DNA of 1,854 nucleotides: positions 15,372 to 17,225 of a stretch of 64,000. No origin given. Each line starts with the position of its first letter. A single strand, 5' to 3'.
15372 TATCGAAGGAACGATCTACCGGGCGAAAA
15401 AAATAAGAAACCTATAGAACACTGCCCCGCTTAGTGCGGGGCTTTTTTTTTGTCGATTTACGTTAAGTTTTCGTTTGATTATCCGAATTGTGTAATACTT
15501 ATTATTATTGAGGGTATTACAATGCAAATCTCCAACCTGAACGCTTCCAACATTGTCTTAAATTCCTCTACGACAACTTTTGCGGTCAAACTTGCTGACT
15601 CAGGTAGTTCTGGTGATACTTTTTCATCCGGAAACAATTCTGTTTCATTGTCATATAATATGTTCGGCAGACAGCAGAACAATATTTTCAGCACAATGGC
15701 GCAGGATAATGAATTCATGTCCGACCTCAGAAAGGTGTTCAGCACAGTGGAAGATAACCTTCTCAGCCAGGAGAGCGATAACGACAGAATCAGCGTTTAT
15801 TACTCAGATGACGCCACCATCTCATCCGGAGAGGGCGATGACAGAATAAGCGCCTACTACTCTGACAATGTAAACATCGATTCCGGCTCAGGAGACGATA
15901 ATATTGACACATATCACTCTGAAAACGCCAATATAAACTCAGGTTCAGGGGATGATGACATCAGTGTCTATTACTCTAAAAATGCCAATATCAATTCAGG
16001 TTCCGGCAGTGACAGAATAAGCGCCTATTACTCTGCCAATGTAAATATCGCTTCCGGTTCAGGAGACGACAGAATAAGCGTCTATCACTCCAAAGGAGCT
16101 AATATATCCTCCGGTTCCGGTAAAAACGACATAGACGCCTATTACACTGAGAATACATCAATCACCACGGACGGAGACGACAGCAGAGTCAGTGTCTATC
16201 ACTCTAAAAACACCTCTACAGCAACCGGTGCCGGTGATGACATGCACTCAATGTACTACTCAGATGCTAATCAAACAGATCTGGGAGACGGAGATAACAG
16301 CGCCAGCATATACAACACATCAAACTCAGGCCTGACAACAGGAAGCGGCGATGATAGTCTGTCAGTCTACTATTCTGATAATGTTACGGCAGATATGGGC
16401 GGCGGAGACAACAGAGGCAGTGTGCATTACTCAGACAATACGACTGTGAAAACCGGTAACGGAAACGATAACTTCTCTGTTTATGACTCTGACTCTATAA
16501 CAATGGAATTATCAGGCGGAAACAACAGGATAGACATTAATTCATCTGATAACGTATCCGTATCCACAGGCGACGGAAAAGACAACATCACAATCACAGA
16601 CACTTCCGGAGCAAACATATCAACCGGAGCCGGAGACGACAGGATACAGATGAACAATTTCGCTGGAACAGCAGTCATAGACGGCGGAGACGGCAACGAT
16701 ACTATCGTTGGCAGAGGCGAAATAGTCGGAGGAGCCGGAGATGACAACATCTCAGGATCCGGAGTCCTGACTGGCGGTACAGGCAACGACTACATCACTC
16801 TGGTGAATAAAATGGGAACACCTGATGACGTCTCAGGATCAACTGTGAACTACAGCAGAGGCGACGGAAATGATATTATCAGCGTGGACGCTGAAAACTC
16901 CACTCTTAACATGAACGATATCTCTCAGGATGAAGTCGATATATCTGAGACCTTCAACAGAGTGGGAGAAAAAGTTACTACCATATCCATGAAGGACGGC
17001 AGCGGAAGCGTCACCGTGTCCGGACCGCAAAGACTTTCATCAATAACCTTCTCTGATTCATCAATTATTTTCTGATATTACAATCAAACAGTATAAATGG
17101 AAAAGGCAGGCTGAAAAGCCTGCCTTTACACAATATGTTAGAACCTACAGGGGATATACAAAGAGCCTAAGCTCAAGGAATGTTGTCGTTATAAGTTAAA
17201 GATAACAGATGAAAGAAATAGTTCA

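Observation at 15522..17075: Tandem-repeat protein built from a 20-residue 'RTX nonapeptide + YYSDN insert' unit, ending in canonical RTX repeats, with no type I secretion system nearby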

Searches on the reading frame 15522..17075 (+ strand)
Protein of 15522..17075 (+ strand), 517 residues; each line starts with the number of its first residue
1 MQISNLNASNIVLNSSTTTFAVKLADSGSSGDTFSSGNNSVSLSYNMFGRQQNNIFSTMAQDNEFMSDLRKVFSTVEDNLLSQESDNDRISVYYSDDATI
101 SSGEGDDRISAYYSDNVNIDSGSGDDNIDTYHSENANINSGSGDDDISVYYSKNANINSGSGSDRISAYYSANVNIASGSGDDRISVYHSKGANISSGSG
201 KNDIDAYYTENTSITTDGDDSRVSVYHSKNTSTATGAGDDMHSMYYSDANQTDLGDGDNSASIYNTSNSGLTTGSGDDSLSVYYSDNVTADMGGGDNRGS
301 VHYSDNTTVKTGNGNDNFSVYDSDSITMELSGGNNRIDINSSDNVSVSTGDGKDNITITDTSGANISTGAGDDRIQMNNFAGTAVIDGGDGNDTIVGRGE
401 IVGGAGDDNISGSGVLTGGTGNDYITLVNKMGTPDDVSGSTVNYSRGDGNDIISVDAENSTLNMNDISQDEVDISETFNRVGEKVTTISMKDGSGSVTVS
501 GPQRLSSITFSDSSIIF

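Call 4: search_protein_families(library=pfam, proteins=[window:15522-17075:+], max_evalue=10)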
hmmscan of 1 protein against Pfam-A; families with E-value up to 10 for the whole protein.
window:15522-17075:+ (517 aa): 2 families
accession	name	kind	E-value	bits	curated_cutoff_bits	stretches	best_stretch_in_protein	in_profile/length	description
PF13349.12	DUF4097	-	0.00022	21.1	22.9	1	92-211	95-217/247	Toastrack DUF4097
PF22768.1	SPP1_Dit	-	0.66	10.7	25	1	307-347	51-91/97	Siphovirus-type tail component, C-terminal domain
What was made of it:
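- On RTX proteins (PF00353 HemolysinCabind; T1SS substrates): The whole protein gives no PF00353 hit (call 4).
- On DUF4097 Toastrack / LiaG: PF13349 scores 21.1 bits against 22.9 (call 4).
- There is no Curlin_rpt Pfam hit (call 4).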

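Call 5: search_protein_families(library=ncbifam, proteins=[window:15522-17075:+], max_evalue=10)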
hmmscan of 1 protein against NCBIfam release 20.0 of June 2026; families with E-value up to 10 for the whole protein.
window:15522-17075:+ (517 aa): 1 family
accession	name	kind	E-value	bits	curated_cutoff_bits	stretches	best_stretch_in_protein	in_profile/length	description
NF049997.1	LiaG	equivalog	0.00077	18.7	285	2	94-200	116-225/286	LiaG family protein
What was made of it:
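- On DUF4097 Toastrack / LiaG: NF049997 scores 18.7 bits against 285 (call 5).
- Weak Pfam DUF4097 hit (E 2e-4, 21.1 bits) and weak NCBIfam LiaG hit (18.7 bits) (calls 4, 5).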

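Call 6: search_solved_structures(query=window:15522-17075:+, max_evalue=10, show_alignments=3)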
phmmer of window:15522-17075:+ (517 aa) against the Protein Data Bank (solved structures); distinct sequences matched with E-value up to 10: 3.
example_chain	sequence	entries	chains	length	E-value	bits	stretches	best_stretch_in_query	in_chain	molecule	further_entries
3p4g_A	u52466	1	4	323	0.0015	20.9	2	292-428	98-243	Antifreeze protein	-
7b9k_A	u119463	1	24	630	0.059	15.6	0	460-487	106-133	Dihydrolipoyllysine-residue acetyltransferase component of pyruvate dehydrogenase complex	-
22xc_C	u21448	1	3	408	0.39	12.9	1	256-297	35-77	C-X-C chemokine receptor type 4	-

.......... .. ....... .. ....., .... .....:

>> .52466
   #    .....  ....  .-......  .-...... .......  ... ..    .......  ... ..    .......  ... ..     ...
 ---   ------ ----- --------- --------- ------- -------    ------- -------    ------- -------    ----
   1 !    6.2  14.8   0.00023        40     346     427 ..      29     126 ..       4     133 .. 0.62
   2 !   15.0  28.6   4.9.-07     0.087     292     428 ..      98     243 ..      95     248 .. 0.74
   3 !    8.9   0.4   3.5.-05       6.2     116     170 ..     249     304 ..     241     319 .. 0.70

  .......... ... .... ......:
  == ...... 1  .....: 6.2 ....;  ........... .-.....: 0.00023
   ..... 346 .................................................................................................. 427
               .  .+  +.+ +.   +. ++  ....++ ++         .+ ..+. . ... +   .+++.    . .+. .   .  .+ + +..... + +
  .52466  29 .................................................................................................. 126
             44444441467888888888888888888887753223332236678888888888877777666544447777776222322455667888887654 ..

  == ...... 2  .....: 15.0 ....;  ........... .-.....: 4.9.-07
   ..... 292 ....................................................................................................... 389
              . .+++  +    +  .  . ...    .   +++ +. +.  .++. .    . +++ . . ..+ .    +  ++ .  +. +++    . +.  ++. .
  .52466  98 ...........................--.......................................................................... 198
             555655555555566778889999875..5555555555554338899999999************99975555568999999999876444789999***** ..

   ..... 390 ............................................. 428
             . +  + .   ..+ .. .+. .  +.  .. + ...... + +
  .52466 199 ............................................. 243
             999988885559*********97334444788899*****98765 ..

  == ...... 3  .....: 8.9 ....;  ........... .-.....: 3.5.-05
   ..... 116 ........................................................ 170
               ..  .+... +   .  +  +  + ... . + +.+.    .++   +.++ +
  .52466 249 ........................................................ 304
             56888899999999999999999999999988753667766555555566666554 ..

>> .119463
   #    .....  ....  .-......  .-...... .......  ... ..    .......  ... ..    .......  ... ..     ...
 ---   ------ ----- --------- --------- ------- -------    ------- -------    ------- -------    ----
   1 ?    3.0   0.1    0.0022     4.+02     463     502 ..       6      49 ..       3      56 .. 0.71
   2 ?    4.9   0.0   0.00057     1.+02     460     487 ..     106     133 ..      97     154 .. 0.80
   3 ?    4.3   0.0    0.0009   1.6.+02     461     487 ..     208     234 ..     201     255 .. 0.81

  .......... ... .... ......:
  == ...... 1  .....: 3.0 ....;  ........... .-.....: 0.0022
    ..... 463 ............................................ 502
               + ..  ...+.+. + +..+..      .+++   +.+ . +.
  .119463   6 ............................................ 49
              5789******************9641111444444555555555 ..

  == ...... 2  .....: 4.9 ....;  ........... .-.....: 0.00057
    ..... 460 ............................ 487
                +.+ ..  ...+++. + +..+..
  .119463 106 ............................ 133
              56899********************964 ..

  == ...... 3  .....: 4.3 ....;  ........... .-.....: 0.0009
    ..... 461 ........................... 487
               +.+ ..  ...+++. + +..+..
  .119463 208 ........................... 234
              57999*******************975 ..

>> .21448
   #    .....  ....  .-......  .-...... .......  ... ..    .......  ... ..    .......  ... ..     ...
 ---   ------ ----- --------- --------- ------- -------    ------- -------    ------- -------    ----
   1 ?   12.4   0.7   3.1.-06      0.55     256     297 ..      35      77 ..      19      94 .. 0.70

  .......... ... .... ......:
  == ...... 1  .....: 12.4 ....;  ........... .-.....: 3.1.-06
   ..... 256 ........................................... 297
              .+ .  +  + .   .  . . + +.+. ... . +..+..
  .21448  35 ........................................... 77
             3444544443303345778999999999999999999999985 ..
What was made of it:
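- On MpIBP region IV-type one-sided Ca2+ beta-solenoid: The HMMER alignment to 3p4g is in register (call 6).
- Closest known: Region IV. Same: Best PDB sequence hit (call 6).
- The best PDB sequence match is 3p4g_A (MpAFP RIV), in register (call 6).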

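Call 7: find_homologous_proteins(query=window:15522-17075:+, max_evalue=0.001)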
Query window:15522-17075:+ (517 aa): 64 proteins with E <= 0.001 among 8000 candidates.
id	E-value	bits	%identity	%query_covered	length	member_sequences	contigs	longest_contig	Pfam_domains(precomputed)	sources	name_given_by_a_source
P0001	1.8e-37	148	30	91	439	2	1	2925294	-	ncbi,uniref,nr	ncbi:hypothetical protein [Seleniivibrio woodruffii]|uniref:hypothetical protein n=1 Tax=Seleniivibr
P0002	5.2e-37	146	36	59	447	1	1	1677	-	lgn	-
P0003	7.7e-29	119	37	47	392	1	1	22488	PF00353.26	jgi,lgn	jgi:Ca2+-binding RTX toxin-like protein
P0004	6.2e-20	90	31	77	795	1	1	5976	PF00353.26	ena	-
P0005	7.1e-19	86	34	57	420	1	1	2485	PF06594.18,PF00353.26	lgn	-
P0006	3.4e-18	84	34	39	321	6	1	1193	-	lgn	-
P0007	5.7e-15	73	36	57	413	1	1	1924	PF06594.18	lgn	-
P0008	7.7e-13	66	28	75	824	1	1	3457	PF00353.26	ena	-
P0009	5.2e-12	64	31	75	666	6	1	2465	PF00353.26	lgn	-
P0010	7.4e-12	63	29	69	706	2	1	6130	PF00353.26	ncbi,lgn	-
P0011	1.1e-11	63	27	61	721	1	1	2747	PF00353.26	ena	-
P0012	9.2e-10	56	32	55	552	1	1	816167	PF00353.26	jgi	jgi:Ca2+-binding RTX toxin-like protein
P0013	9.8e-10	56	27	36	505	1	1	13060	PF00353.26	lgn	-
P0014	2.1e-9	55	30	51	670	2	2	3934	-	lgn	-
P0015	2.4e-8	52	30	60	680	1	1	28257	-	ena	-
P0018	1.6e-7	49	32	61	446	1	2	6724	PF00353.26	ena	-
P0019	1.8e-7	49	30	82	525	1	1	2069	PF00353.26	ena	-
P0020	2.0e-7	49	28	72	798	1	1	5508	PF00353.26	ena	-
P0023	6.5e-7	47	30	62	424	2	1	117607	PF00353.26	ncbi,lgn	-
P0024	8.5e-7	46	30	70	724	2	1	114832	PF00353.26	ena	-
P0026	1.3e-6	46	29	77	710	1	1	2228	PF00353.26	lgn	-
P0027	1.3e-6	46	30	70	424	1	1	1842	PF00353.26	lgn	-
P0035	5.3e-6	44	30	69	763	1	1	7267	PF00059.28,PF00353.26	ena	-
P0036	5.6e-6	44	29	59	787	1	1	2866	PF00353.26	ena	-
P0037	5.7e-6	44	31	69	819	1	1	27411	PF00353.26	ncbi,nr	ncbi:MAG: hypothetical protein SR1Q5_04565 [Quinella sp. 1Q5]|nr:hypothetical protein [Quinella sp. 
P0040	9.9e-6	43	27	69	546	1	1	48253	PF00353.26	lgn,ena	-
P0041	1.3e-5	43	34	25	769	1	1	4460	PF00353.26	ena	-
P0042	1.5e-5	42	29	79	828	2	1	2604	PF00353.26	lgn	-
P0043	1.8e-5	42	27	82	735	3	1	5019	PF07872.18,PF00353.26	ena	-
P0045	2.5e-5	42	31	40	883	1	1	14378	PF06594.18,PF00353.26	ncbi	-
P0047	3.8e-5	41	34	40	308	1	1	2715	PF00353.26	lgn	-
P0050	4.9e-5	41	33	48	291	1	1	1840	PF00353.26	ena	-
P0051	5.2e-5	41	30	80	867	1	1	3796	PF00353.26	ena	-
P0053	6.3e-5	40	27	71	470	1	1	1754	PF00353.26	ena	-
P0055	1.0e-4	40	27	65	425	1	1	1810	PF00353.26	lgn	-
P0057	1.2e-4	39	30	51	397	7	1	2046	PF00353.26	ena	-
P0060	3.5e-4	38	29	71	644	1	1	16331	PF00353.26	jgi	-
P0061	4.6e-4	37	25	65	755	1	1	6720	PF00353.26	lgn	-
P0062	4.9e-4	37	32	60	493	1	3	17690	PF00353.26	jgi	jgi:Ca2+-binding RTX toxin-like protein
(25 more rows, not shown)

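Call 12: find_encoding_contigs(protein=P0001, flank=10000, max_places=3)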
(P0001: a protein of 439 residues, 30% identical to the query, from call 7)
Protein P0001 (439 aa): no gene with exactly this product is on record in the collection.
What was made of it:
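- Tried and rejected: P0001 (Seleniivibrio woodruffii) is not on record, so its context could not be seen (call 12).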

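Call 13: find_encoding_contigs(protein=P0003, flank=10000, max_places=3)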
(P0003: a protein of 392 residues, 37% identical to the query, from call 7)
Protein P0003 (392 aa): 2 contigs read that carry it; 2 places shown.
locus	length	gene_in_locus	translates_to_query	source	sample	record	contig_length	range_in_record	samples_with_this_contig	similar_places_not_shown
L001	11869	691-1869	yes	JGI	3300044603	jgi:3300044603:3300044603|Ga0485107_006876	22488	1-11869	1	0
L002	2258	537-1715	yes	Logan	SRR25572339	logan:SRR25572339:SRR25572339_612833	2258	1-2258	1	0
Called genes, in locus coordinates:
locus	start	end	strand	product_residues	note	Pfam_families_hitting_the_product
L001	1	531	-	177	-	?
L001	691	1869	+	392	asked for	PF00353:HemolysinCabind (faint)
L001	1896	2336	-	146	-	-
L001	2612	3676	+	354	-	PF13102:Phage_int_SAM_5, PF02899:Phage_int_SAM_1 (faint), PF00589:Phage_integrase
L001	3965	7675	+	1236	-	-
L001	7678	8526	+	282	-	PF13271:DUF4062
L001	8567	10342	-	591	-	PF02534:T4SS-DNA_transf, PF01935:DUF87, PF10412:TrwB_AAD_bind, PF12696:TraG-D_C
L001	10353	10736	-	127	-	-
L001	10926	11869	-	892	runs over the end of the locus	PF08751:TrwC, PF05970:PIF1 (weak), PF13604:AAA_30, PF13245:AAA_19, PF13401:AAA_22, PF01443:Viral_helicase1, PF18335:SH3_13 (faint), PF13538:UvrD_C_2 (weak)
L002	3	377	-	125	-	?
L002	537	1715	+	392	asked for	PF00353:HemolysinCabind (faint)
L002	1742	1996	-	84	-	-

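Call 15: find_related_loci(query=A1, collection=genome_contigs, flank=10000)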
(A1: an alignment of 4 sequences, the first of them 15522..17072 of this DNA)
Query A1 (517 aa) in genome_contigs; peptide patterns used: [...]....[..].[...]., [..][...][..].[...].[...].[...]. (x = any residue, [..] = any of these).
600 stretches matched a pattern (row limit reached: there are more); 101 encode a relative of the query (tblastn E <= 1e-3); the best 80 are kept; 80 distinct loci.
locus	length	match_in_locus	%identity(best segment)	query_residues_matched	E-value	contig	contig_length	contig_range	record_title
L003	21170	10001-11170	28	32-503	8e-25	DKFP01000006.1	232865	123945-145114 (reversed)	MAG TPA_asm: Deferribacteraceae bacterium UBA6793 UBA6793_contig_1239, whole genome shotgun sequence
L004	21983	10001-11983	35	28-500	3e-23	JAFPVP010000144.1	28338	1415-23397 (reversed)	MAG: Selenomonadaceae bacterium isolate RGIG1515 Goat_Abomasum-3__c439868, whole genome shotgun sequence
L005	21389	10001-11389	31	80-514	7e-20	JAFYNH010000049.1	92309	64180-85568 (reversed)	MAG: Selenomonadaceae bacterium isolate RGIG7246 Water_buffalos_Cecum-3__c428471, whole genome shotgun sequence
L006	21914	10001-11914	31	49-488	2e-19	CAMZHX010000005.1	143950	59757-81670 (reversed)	MAG TPA_asm: uncultured Selenomonadales bacterium isolate SRR10912539_bin.47_metaWRAP_v1.3_MAG genome assembly, contig:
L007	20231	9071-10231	31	98-508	3e-17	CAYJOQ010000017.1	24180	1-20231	MAG TPA_asm: uncultured Desulfovibrionaceae bacterium isolate ERP123703_co4_157 genome assembly, contig: NODE_968_length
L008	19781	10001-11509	28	71-515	1e-18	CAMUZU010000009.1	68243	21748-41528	MAG TPA_asm: uncultured Selenomonadales bacterium isolate SRR8387719_bin.34_metaWRAP_v1.3_MAG genome assembly, contig: E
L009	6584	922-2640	30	71-464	2e-16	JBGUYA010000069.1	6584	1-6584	MAG: Quinella sp. isolate ruminal_MAG_489 ruminal_MAG_489_contig_0069, whole genome shotgun sequence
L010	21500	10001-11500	30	49-510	2e-16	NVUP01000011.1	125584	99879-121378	MAG: Rhodobacteraceae bacterium isolate NORP86 Contig_source1382A_355, whole genome shotgun sequence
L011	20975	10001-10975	28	34-476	6e-15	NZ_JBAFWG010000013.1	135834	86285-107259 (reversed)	Xanthobacter sp. V2C-4 Contig013, whole genome shotgun sequence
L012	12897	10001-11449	29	75-453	1e-13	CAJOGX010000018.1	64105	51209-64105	uncultured Selenomonadaceae bacterium isolate Sheep_2_mag_71 genome assembly, contig: scaffold_881, whole genome shotgun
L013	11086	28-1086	33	100-411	1e-13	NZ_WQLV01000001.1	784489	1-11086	Parasedimentitalea huanghaiensis strain CY05 Scaffold1_1, whole genome shotgun sequence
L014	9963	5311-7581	30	93-492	2e-13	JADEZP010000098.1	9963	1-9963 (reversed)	MAG: Quinella sp. 1Q7 NODE_1289_length_9963_cov_15.5623_ID_5057775, whole genome shotgun sequence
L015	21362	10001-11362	31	98-500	2e-12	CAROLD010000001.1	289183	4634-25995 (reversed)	MAG TPA_asm: uncultured bacterium isolate MGBC114377 genome assembly, contig: MGBC114377.1, whole genome shotgun sequenc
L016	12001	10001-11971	30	53-462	2e-12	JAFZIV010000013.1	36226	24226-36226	MAG: Selenomonadaceae bacterium isolate RGIG7806 Water_buffalos_Reticulum-1__c137946, whole genome shotgun sequence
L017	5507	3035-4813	30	80-504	5e-12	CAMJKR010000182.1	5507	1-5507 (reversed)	MAG: uncultured Selenomonadales bacterium isolate SRR12081298_bin.24_metaWRAP_v1.3_MAG genome assembly, contig: ERZ12289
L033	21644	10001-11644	28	71-508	5e-8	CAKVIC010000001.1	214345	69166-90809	MAG: uncultured Candidatus Melainabacteria bacterium isolate REFINED_METABAT215_TOP10_CONTIGS_1500_ASSEMBLY_K77_MERGED__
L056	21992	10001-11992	36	91-397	8e-6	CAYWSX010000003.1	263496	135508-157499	MAG TPA_asm: uncultured Muribaculaceae bacterium isolate SRP242652_co1_172 genome assembly, contig: NODE_12_length_26349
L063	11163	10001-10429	34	337-463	2e-5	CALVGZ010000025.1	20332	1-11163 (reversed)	MAG: Candidatus Gastranaerophilales bacterium isolate BRZ_CV__bin70 genome assembly, contig: BRZ_CV__NODE_3403_length_20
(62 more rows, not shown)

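Call 16: list_cluster_members(proteins=[window:15522-17072:+, window:13978-15414:+, window:17247-18449:-, window:15450-17072:+])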
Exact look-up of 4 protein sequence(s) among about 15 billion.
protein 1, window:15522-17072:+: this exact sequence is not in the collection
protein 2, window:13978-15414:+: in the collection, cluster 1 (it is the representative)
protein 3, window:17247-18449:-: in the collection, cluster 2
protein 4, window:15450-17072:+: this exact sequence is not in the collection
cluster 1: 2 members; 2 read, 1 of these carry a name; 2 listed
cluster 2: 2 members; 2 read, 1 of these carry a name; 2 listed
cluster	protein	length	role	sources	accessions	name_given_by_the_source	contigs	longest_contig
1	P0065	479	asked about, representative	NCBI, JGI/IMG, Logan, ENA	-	-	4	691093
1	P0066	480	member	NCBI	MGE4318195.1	MAG: cysteine--tRNA ligase [Deferribacterales bacterium]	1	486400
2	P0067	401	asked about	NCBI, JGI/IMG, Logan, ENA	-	-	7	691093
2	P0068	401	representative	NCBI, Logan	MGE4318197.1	MAG: HD-GYP domain-containing protein [Deferribacterales bacterium]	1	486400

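Call 19: find_encoding_contigs(protein=P0066, flank=6000, max_places=4)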
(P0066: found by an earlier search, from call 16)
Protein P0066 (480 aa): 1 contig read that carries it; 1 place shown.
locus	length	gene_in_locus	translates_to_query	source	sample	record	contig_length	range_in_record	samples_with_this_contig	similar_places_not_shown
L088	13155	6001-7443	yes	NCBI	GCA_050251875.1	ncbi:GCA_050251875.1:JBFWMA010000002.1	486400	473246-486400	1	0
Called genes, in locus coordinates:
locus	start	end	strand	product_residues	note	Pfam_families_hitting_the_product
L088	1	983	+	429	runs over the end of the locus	PF02844:GARS_N, PF01071:GARS_A, PF02786:CPSase_L_D2 (faint), PF02222:ATP-grasp (faint), PF02843:GARS_C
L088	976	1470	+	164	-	PF00731:AIRC, PF13685:Fe-ADH_2 (weak)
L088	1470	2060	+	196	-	PF01300:Sua5_yciO_yrdC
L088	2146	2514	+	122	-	PF02085:Cytochrom_CIII, PF14522:Cytochrome_C7 (weak)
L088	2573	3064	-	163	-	-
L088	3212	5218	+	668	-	PF00015:MCPsignal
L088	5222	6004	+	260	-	PF00005:ABC_tran, PF13166:AAA_13 (faint), PF13304:AAA_21 (weak)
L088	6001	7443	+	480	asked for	PF01406:tRNA-synt_1e, PF01921:tRNA-synt_1f (faint), PF00133:tRNA-synt_1 (weak), PF09334:tRNA-synt_1g, PF09190:DALR_2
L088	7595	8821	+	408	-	-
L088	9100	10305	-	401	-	PF11871:DUF3391, PF08668:HDOD (weak), PF13487:HD_5, PF01966:HD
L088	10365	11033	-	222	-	PF00392:GntR, PF07729:FCD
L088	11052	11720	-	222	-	PF00392:GntR, PF07729:FCD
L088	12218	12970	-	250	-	PF03009:GDPD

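Call 33: predict_structure(alignment_id=A2)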
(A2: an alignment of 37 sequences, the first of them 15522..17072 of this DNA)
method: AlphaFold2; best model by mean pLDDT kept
length: 517 residues; sequences in the alignment: 37
mean_pLDDT: 82.0   pTM: 0.72
mean pLDDT of the five models: 82.0, 81.7, 79.5, 76.6, 74.3
residues with pLDDT >= 90: 277; 70-90: 131; 50-70: 42; < 50: 67
segments of 3 or more residues with pLDDT < 50: 1-54, 401-410
pLDDT, mean of each block of 10 residues (from residue 1): 37 39 34 37 38 52 67 53 67 87 91 93 96 96 97 96 97 95 96 92 92 87 89 86 86 88 85 85 88 89 90 91 93 94 93 95 93 91 89 86 42 82 87 64 94 88 95 95 94 96 89 93
secondary structure, 60 per line:
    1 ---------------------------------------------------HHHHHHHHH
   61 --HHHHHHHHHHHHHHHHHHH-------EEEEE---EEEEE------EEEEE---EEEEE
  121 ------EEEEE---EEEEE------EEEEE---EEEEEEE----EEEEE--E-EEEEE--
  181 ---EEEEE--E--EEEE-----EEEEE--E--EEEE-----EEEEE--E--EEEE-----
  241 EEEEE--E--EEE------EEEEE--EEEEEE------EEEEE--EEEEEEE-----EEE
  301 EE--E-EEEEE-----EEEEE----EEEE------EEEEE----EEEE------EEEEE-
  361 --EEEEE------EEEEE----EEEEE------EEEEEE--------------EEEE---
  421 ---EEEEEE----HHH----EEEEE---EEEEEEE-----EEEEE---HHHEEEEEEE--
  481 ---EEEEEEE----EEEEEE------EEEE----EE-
elements in order: H52-60 H63-81 E89-93 E97-101 E108-112 E116-120 E127-131 E135-139 E146-150 E154-160 E165-169 E174-178 E184-188 E194-197 E203-207 E213-216 E222-226 E232-235 E241-245 E251-253 E260-264 E267-272 E279-283 E286-292 E298-302 E307-311 E317-321 E326-329 E336-340 E345-348 E355-359 E363-367 E374-378 E383-387 E394-399 E414-417 E424-429 E441-445 E449-455 E461-465 E472-478 E484-490 E495-500 E507-510
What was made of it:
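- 15522..15767 (+): Family-specific N-terminal region, residues 1-82. Residues 1-54 are predicted disordered and Ser/Asn/Thr-rich, with a conserved M-x-I-S/T start. The YNMFG...NIF motif follows, then two helices (52-60 and 63-81) that probably cap the N-terminal end of the solenoid. AF2 secondary structure and pLDDT (call 33).
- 15768..16679 (+): Sixteen tandem 57-bp (19-aa) units, residues 83-386, with consensus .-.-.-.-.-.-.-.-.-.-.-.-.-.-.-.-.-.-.. Each unit has one GxGDD Ca-binding turn, two short beta-strands (positions 7-11 and 15-19) and a YYS turn. AF2 predicts two strands per unit with pLDDT 85-97 (call 33).
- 16803..17072 (+): C-terminal beta domain, residues 428-517. It carries family-conserved motifs (Y-x-[RKL]-GDG-x-D, DEVDI, MKDGSGS-x-T) and ends .............. 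It is the predicted C-cap of the solenoid and the putative uncleaved secretion signal. AF2 pLDDT is about 90 (call 33).
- On MpIBP region IV-type one-sided Ca2+ beta-solenoid: The protein is 517 aa with no Ig-like extender or retention domains (calls 4, 33).
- The AF2 model has mean pLDDT 82 and pTM 0.72, with two strands per unit at pLDDT 85-97 (call 33). About 54 N-terminal residues are predicted disordered (call 33).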
